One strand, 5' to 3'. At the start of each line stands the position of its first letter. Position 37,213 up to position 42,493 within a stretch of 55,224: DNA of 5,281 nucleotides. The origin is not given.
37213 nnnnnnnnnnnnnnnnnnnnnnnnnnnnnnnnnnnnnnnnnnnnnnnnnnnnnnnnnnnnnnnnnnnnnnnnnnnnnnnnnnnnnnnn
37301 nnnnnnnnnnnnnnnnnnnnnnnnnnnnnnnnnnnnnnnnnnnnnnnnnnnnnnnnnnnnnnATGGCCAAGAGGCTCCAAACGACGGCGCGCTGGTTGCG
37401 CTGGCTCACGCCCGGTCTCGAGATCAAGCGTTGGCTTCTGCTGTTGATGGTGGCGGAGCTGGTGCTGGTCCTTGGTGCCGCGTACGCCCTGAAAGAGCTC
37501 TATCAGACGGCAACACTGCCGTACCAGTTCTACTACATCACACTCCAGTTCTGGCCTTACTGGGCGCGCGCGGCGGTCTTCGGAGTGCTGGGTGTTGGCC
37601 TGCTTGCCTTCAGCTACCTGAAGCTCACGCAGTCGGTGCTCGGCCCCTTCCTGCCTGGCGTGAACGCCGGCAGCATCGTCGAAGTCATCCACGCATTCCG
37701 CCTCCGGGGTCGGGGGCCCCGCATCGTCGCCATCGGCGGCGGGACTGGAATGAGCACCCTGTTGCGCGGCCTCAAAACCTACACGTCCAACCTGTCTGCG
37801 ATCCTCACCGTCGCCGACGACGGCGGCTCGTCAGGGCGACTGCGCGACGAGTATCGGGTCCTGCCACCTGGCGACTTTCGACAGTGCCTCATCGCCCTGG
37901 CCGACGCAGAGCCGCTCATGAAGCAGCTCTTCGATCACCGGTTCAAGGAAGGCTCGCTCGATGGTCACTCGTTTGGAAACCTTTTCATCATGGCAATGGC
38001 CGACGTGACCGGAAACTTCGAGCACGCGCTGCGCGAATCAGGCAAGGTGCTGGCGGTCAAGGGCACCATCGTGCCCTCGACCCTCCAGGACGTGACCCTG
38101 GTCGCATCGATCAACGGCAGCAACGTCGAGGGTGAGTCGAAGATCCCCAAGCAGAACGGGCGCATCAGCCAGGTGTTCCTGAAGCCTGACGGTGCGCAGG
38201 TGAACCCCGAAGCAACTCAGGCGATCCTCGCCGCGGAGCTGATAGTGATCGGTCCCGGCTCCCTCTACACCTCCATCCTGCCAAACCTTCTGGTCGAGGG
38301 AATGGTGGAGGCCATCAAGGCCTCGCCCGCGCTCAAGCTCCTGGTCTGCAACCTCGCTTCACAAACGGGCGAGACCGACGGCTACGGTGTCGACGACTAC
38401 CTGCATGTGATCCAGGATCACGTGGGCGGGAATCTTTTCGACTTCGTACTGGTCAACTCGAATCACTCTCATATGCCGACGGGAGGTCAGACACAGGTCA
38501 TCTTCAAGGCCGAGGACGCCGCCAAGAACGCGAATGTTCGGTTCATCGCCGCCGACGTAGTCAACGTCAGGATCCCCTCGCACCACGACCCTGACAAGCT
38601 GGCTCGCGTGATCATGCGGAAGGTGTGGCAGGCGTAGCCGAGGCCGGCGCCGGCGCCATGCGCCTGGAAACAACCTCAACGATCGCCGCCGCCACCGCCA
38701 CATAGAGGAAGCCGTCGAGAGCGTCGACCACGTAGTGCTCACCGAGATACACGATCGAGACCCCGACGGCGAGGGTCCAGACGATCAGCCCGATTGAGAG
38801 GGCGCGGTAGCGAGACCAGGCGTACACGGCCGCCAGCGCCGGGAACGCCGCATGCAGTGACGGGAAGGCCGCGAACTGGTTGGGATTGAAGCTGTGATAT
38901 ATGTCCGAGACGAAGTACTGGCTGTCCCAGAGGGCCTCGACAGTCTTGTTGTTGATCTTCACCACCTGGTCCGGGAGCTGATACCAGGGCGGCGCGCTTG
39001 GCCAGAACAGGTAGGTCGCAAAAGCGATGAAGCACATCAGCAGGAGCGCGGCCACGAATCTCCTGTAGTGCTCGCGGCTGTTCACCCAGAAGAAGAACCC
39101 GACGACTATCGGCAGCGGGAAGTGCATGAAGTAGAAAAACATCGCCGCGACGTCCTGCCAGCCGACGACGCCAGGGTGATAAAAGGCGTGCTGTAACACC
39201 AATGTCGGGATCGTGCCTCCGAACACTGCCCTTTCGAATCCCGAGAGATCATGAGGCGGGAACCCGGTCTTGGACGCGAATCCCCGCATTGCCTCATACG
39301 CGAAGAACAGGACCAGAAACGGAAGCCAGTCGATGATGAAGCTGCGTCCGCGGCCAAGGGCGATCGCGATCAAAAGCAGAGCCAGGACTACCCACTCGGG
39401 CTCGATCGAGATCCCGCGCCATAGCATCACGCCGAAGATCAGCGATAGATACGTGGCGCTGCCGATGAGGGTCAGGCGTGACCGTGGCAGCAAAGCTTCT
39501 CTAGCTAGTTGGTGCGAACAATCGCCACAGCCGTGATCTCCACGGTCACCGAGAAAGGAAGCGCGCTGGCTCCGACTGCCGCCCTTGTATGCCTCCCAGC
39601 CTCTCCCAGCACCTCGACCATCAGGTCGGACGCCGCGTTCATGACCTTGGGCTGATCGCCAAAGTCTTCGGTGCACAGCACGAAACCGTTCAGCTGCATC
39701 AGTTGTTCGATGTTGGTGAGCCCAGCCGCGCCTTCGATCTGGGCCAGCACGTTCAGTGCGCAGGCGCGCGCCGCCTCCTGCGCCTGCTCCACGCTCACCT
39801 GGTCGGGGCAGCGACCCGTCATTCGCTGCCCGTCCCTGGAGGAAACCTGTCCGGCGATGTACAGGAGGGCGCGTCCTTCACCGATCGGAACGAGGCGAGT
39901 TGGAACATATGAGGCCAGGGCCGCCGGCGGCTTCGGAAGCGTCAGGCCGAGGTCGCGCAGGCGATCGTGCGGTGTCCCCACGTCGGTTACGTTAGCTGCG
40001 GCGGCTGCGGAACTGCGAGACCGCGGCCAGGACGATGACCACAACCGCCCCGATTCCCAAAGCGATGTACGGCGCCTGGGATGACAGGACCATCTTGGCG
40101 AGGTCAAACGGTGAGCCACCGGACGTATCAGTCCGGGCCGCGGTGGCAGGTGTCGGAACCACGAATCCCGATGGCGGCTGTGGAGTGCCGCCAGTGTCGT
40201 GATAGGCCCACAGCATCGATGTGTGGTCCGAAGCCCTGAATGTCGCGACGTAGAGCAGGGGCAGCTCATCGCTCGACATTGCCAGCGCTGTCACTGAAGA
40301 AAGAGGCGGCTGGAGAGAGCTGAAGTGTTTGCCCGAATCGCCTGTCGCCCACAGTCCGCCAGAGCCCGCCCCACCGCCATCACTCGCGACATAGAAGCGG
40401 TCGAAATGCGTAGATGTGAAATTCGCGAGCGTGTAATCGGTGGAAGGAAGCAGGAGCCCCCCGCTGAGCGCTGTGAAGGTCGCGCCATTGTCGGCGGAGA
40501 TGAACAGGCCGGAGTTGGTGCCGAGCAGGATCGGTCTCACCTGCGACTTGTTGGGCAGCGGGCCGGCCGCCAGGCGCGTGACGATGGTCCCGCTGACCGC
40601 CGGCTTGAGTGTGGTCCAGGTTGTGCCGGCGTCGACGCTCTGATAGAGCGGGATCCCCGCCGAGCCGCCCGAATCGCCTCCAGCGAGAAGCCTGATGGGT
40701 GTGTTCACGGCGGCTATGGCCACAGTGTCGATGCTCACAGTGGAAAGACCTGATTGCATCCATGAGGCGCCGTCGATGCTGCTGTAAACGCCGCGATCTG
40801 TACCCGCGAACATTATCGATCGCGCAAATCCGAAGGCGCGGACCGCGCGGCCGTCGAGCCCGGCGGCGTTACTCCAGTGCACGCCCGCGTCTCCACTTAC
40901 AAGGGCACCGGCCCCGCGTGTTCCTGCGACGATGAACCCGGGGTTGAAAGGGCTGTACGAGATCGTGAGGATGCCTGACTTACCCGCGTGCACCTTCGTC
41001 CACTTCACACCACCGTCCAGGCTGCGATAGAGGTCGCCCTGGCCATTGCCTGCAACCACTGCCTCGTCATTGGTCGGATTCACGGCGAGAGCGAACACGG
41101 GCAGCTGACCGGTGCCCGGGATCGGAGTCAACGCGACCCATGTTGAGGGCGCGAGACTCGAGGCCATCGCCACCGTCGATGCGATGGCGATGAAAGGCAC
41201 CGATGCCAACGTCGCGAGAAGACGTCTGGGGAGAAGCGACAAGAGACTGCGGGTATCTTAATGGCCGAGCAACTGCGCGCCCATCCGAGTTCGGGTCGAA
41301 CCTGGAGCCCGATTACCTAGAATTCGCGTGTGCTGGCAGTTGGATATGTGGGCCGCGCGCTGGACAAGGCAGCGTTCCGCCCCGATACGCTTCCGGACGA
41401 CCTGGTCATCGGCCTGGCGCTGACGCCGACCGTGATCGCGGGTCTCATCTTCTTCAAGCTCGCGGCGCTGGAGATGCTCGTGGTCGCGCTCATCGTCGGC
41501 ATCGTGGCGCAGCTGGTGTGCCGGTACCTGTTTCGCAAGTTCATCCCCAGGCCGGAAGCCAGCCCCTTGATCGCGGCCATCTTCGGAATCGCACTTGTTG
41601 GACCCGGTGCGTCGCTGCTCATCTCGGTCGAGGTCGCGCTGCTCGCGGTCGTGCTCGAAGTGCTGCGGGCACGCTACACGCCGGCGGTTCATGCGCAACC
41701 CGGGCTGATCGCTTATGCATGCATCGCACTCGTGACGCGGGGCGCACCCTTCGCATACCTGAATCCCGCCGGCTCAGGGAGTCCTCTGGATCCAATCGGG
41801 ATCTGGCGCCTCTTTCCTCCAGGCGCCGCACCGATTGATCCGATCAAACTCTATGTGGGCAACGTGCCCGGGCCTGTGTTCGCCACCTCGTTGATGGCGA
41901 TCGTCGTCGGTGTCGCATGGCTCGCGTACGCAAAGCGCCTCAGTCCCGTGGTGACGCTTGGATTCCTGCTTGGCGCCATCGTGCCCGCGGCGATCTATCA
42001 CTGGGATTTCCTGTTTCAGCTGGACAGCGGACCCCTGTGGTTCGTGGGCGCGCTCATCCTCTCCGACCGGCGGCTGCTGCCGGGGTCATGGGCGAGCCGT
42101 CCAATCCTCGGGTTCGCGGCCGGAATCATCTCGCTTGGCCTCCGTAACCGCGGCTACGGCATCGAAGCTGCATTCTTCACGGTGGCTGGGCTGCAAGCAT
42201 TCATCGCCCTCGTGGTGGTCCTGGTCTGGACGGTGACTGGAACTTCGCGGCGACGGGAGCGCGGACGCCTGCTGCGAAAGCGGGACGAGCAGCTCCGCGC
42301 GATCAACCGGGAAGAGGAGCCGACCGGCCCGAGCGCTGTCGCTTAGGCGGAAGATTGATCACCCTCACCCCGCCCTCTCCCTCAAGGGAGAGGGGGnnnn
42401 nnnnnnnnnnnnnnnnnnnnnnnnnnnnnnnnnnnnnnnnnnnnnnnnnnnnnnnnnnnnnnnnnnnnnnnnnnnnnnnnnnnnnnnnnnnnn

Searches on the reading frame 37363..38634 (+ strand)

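Call 39: search_protein_families(library=pfam, proteins=[window:37363-38634:+], max_evalue=0.00001)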
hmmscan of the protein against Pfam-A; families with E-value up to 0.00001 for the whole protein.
window:37363-38634:+ (424 aa): 1 family
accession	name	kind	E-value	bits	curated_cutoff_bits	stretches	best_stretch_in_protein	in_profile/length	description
PF01933.23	CofD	-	3.5e-97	325.5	30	1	121-399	1-289/290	2-phospho-L-lactate transferase CofD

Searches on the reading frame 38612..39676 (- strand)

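Call 40: search_protein_families(library=pfam, proteins=[window:38612-39676:-], max_evalue=0.00001)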
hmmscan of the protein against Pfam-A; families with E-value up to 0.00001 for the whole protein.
window:38612-39676:- (354 aa): 2 families
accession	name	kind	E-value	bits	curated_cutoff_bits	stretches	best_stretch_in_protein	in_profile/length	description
PF14378.12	PAP2_3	-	8.1e-27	94.7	27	1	172-331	26-189/190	PAP2 superfamily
PF01569.27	PAP2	-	6.1e-09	36.2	27.2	1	263-333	47-121/130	PAP2 superfamily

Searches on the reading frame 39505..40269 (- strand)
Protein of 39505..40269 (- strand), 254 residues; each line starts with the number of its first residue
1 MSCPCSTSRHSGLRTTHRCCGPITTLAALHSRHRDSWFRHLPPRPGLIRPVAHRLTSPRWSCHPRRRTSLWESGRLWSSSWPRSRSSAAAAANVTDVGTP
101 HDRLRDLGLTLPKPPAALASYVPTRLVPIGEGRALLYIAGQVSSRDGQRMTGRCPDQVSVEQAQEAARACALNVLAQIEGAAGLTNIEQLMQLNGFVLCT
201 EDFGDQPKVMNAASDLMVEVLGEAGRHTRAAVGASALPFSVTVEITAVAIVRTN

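Call 40: search_protein_families(library=pfam, proteins=[window:39505-40269:-], max_evalue=0.00001)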
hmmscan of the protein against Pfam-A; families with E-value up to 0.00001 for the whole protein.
window:39505-40269:- (254 aa): 2 families
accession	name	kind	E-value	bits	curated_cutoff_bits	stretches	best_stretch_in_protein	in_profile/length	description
PF14588.11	YjgF_endoribonc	-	8.2e-15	55.3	35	1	103-239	3-136/148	YjgF/chorismate_mutase-like, putative endoribonuclease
PF01042.26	Ribonuc_L-PSP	-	6.8e-11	42.7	27.3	1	116-251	6-121/121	Endoribonuclease L-PSP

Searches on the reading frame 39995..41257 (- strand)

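Call 39: search_protein_families(library=pfam, proteins=[window:39995-41257:-], max_evalue=0.00001)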
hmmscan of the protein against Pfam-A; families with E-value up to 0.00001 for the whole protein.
window:39995-41257:- (421 aa): 1 family
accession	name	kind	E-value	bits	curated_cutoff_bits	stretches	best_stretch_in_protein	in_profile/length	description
PF15902.12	Sortilin-Vps10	-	1.9e-10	40.5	33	0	204-326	3-123/446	Sortilin, neurotensin receptor 3,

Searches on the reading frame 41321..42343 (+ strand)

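Call 39: search_protein_families(library=pfam, proteins=[window:41321-42343:+], max_evalue=0.00001)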
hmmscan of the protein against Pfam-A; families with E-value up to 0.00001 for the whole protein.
window:41321-42343:+ (341 aa): 1 family
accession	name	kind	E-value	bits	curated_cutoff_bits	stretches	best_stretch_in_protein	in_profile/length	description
PF03116.20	NQR2_RnfD_RnfE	-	1.8e-13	50.9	27.7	1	31-288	22-276/296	NQR2, RnfD, RnfE family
